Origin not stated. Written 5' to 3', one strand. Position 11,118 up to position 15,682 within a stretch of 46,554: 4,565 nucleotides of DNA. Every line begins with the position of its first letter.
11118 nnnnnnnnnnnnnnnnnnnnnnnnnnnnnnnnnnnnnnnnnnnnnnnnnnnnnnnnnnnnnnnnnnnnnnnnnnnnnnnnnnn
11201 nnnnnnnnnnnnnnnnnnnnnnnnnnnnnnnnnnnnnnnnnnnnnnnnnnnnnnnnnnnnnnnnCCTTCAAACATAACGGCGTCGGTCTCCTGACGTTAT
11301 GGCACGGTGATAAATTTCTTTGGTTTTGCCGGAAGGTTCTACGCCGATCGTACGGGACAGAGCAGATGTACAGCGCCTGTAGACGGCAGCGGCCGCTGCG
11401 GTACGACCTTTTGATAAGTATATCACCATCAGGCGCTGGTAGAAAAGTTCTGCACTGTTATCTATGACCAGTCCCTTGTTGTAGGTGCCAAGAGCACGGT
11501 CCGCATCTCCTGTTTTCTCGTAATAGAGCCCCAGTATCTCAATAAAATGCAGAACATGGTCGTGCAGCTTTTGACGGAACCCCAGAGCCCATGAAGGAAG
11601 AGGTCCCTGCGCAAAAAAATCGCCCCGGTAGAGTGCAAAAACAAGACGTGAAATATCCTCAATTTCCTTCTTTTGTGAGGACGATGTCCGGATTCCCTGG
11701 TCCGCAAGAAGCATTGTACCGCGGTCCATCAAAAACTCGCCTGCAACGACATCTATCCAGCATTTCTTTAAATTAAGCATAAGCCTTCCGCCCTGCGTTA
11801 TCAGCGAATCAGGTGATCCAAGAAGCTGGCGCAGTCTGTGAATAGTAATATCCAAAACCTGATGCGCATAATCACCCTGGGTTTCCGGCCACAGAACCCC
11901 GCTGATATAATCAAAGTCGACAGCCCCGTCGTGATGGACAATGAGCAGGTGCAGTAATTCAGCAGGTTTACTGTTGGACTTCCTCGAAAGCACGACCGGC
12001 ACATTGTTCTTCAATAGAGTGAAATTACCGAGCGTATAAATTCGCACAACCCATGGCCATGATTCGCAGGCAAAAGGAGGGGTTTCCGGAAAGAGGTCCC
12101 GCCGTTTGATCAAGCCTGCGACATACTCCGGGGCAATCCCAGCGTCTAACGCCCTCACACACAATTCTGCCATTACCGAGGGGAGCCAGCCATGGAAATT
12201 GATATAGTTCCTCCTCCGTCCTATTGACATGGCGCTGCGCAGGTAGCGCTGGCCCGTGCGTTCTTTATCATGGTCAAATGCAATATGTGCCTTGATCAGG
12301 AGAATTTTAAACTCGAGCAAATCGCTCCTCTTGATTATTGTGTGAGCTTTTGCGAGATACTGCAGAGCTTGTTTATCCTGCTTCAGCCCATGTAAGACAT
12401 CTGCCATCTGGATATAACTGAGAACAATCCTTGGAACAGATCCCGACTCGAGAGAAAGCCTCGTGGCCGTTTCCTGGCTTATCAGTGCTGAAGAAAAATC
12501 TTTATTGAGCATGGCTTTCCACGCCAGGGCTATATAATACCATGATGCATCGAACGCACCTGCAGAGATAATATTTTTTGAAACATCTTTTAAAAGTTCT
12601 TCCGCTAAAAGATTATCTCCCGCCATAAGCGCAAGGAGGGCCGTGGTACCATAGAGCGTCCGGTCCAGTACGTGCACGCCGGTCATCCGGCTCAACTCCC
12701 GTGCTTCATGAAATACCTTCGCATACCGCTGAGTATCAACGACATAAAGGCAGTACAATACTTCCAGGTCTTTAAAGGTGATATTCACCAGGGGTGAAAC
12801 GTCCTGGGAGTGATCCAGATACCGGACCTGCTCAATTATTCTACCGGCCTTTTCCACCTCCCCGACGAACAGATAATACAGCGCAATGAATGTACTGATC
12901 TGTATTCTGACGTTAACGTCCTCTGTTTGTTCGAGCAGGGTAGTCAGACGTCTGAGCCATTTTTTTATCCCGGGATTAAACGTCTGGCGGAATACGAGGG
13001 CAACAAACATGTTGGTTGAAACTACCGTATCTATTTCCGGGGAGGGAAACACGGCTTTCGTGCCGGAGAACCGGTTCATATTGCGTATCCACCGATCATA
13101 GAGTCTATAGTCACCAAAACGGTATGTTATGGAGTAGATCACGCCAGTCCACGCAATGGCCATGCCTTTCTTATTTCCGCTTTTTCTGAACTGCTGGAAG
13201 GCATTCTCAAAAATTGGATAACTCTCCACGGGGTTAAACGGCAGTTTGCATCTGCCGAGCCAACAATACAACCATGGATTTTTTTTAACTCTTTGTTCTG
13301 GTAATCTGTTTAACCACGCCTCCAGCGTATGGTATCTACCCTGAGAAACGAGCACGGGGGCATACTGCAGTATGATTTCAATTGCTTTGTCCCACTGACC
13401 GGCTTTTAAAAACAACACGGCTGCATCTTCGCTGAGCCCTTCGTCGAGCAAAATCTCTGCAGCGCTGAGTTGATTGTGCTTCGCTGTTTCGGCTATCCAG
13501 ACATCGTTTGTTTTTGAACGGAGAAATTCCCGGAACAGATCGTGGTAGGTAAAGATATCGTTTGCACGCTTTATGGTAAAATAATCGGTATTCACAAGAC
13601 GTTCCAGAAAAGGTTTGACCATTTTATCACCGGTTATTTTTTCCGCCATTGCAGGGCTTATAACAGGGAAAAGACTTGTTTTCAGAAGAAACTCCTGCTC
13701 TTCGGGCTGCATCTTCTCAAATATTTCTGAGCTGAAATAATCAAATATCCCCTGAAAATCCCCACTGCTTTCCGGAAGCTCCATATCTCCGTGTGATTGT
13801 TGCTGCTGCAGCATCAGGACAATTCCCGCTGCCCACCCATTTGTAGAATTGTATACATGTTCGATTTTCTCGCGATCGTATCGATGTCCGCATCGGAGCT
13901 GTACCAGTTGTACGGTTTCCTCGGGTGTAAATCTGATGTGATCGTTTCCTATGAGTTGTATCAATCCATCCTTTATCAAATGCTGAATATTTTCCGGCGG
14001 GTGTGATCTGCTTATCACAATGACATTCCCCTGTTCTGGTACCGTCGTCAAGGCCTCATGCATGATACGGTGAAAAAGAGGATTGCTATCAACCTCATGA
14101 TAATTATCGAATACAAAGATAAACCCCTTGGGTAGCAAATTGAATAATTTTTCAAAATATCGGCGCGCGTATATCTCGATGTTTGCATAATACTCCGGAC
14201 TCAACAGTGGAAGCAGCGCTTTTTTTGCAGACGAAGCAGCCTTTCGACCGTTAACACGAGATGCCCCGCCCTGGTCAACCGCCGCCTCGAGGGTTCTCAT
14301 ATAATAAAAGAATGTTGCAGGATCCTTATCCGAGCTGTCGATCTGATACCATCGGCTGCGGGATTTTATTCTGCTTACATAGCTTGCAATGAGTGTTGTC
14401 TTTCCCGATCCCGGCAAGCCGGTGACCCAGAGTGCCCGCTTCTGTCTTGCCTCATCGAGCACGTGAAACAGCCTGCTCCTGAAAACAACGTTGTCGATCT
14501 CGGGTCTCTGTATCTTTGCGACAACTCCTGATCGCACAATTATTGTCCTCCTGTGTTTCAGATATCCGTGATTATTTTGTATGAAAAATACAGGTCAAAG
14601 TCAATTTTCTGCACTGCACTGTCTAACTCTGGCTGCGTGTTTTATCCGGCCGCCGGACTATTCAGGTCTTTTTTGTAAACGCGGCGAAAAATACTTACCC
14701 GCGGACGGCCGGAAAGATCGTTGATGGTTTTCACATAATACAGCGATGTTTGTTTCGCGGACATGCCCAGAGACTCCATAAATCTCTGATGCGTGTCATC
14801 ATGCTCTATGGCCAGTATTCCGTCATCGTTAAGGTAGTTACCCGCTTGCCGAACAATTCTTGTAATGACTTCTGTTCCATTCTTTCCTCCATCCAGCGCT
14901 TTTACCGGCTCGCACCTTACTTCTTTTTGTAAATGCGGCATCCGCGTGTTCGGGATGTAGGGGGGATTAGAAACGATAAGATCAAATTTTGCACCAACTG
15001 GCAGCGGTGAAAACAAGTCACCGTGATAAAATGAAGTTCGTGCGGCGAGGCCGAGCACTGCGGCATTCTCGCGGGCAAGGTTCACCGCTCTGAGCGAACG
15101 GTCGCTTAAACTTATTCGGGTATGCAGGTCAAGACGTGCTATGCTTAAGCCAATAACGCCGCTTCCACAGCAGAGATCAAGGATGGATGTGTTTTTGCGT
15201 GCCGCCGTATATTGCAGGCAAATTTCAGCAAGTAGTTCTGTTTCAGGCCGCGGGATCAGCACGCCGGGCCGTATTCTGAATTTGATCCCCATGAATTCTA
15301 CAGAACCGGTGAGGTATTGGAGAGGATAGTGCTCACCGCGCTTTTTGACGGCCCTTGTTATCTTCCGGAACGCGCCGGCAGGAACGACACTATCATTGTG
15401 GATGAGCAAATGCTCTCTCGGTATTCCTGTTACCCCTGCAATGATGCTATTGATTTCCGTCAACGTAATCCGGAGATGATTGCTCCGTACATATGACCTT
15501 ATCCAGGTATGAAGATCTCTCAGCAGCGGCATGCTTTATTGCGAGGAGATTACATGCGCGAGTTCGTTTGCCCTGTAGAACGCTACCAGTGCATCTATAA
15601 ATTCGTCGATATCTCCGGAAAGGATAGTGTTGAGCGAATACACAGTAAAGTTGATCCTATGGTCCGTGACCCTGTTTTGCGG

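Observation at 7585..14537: Two adjacent ~1,090-aa paralogues joining a MalT-type STAND ATPase to a C-terminal SARP (winged helix + BTAD) output module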

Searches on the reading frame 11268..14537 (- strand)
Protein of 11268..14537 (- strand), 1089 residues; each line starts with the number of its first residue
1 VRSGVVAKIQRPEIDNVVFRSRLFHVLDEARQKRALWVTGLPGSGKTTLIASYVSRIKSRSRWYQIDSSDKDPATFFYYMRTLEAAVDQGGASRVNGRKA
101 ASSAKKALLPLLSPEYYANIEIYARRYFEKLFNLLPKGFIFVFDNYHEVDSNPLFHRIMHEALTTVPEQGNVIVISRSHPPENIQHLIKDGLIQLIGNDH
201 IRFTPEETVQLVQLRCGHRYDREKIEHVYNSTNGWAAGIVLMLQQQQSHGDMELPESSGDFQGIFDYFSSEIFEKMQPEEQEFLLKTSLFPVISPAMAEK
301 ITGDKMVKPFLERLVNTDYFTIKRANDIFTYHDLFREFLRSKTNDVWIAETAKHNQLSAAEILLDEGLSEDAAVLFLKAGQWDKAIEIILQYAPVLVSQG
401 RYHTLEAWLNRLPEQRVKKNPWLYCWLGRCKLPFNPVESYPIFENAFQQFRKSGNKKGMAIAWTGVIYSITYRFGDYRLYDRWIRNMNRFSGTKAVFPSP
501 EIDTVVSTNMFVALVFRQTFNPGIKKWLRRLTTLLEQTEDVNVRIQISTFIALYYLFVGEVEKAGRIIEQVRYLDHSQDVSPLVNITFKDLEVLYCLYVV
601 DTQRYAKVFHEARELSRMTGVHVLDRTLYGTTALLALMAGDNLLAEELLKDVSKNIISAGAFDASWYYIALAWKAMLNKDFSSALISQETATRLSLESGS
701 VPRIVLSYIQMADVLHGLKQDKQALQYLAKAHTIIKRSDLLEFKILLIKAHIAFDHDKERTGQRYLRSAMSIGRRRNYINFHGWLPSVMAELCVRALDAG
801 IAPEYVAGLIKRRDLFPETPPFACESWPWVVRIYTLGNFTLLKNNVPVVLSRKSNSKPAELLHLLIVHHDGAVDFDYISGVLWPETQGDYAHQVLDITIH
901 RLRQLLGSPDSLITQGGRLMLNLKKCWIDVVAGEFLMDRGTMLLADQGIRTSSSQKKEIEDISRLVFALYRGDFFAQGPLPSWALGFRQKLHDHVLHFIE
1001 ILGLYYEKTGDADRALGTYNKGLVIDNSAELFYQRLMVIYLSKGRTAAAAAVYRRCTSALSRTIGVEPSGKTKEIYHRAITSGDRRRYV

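Call 3: search_protein_families(library=pfam, proteins=[window:11268-14537:-], max_evalue=1)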
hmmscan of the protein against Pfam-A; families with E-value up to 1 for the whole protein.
window:11268-14537:- (1089 aa): 27 families (the best 25 are shown)
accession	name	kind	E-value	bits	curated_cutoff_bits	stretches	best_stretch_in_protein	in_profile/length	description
PF03704.23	BTAD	-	1.9e-13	51.5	22.1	1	967-1078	33-144/146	Bacterial transcriptional activator domain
PF13424.12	TPR_12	-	2e-07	31.5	30.1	1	679-734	17-74/77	Tetratricopeptide repeat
PF24883.2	NPHP3_N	-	2.2e-06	28.4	24.8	1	26-177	15-164/164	Nephrocystin 3, N-terminal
PF13428.12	TPR_14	-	2.4e-06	28.1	23.5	0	1002-1036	7-41/44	Tetratricopeptide repeat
PF13191.12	AAA_16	-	6.8e-06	27.1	32.6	1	21-175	10-167/167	AAA ATPase domain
PF07719.23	TPR_2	-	0.00015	22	27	0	1002-1026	7-31/34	Tetratricopeptide repeat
PF00486.34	Trans_reg_C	-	0.00076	19.9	26.2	1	857-908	9-59/77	Transcriptional regulatory protein, C terminal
PF13176.12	TPR_7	-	0.00086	19.7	27.9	0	373-391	6-24/36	Tetratricopeptide repeat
PF14559.12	TPR_19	-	0.0011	19.7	25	1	371-409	30-68/68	Tetratricopeptide repeat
PF13181.12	TPR_8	-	0.0019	18.6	25.7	0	1038-1058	9-29/34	Tetratricopeptide repeat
PF13401.12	AAA_22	-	0.0021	18.8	27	1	32-75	4-49/130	AAA domain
PF17874.7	TPR_MalT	-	0.0039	16.9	45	1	625-779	38-197/336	MalT-like TPR region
PF13245.12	AAA_19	-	0.012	16.2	25.1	1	28-61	6-39/134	AAA domain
PF01443.25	Viral_helicase1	-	0.014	15.6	21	1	38-86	3-54/228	Viral superfamily 1 RNA helicase core domain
PF00515.34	TPR_1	-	0.033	14.5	27.8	0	1002-1026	7-31/34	Tetratricopeptide repeat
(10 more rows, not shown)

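Call 4: search_protein_families(library=ncbifam, proteins=[window:11268-14537:-], max_evalue=1)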
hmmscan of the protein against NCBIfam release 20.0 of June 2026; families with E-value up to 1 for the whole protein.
window:11268-14537:- (1089 aa): 18 families
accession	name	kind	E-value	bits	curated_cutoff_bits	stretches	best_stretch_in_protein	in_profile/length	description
NF003420.0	PRK04841.1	equivalog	1.7e-54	185.2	537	1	7-438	5-429/903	HTH-type transcriptional regulator MalT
NF053617.1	SARPRegAfsRStmc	equivalog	1.9e-05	22.8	1430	1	859-1082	55-268/986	SARP-family global regulator AfsR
NF041231.1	BagI_FevR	exception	0.00082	18.8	500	1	860-1084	17-236/315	AfsR/SARP family transcriptional regulator BagI/FevR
NF004041.0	PRK05541.1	subfamily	0.016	15.3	127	1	31-60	5-34/176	adenylyl-sulfate kinase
NF002725.1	PRK02603.1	equivalog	0.017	15.2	143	1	1000-1051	76-127/173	photosystem I assembly protein Ycf3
TIGR03819.1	heli_sec_ATPase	hypoth_equivalog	0.029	13.6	373.15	1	31-65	176-210/340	TadA family conjugal transfer-associated ATPase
TIGR03420.1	DnaA_homol_Hda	equivalog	0.031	13.8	194.8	1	28-61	33-66/226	DnaA regulatory inactivator Hda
TIGR02741.1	TraQ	equivalog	0.042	14.1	111.6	0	456-487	35-66/93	type-F conjugative transfer system pilin chaperone TraQ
NF040959.1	MamA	equivalog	0.086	12.3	200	1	1002-1056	145-199/204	magnetosome protein MamA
NF010248.0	PRK13695.1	equivalog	0.096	12.4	156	1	36-59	6-29/180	NTPase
TIGR00455.1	apsK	equivalog_domain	0.11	12.1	138.7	1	32-57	17-42/184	adenylyl-sulfate kinase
NF002981.0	PRK03695.1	equivalog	0.11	11.9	281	1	14-53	7-46/253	vitamin B12 ABC transporter ATP-binding protein BtuD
NF002059.0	PRK00889.1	subfamily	0.13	12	244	1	32-61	4-33/177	adenylyl-sulfate kinase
TIGR02521.1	type_IV_pilW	equivalog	0.13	11.8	154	1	1002-1056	37-91/234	type IV pilus biogenesis/stability protein PilW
TIGR02788.1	VirB11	equivalog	0.13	11.3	249.95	1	32-76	143-187/308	P-type DNA transfer ATPase VirB11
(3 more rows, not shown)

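Call 60: search_protein_families(library=padloc, proteins=[window:11268-14537:-], max_evalue=0.01)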
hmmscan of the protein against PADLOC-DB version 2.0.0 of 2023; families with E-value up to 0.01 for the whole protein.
window:11268-14537:- (1089 aa): 2 families
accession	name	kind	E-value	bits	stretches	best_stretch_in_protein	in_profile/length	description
PDLC04140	mad8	-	0.00092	16.8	1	24-79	18-70/314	mads_8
PDLC01171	TPR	-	0.004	14.2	0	831-928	380-472/504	TPR repeats containing protein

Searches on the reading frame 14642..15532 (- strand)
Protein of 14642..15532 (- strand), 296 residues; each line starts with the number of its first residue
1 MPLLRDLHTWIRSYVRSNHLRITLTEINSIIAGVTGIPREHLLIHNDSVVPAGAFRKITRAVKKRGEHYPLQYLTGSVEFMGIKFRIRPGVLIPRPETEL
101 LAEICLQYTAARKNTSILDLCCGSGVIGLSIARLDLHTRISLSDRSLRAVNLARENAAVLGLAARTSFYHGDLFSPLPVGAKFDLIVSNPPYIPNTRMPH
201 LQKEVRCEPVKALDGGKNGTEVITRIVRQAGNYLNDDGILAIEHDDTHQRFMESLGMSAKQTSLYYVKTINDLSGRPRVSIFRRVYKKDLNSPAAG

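Call 11: search_protein_families(library=pfam, proteins=[window:14642-15532:-], max_evalue=0.001)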
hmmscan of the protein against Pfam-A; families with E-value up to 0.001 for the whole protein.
window:14642-15532:- (296 aa): 10 families
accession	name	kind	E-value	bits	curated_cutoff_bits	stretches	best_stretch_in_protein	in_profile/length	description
PF05175.20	MTS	-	2.9e-19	69.8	23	1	105-193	23-109/170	Methyltransferase small domain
PF13847.12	Methyltransf_31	-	1.4e-13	51.2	27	1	112-255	2-122/145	Methyltransferase domain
PF17827.6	PrmC_N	-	2.3e-09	38.1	23.4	1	9-76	4-71/71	PrmC N-terminal domain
PF13649.12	Methyltransf_25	-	2.4e-08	35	27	1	117-204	1-88/97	Methyltransferase domain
PF03602.21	Cons_hypoth95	-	1.5e-06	28.4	24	1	112-197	40-128/182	Conserved hypothetical protein 95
PF06325.19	PrmA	-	4.2e-06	26.9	22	1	105-189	151-233/296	Ribosomal protein L11 methyltransferase (PrmA)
PF01170.24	UPF0020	-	9.2e-06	25.9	22.3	1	101-192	16-131/197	RMKL-like, methyltransferase domain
PF02384.22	N6_Mtase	-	0.00011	22.1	20.4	1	94-208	31-151/311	N-6 DNA Methylase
PF10294.15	Methyltransf_16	-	0.00064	20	21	1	109-159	42-91/174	Lysine methyltransferase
PF09445.16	Methyltransf_15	-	0.00092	19.3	22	0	115-191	2-80/165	RNA cap guanine-N2 methyltransferase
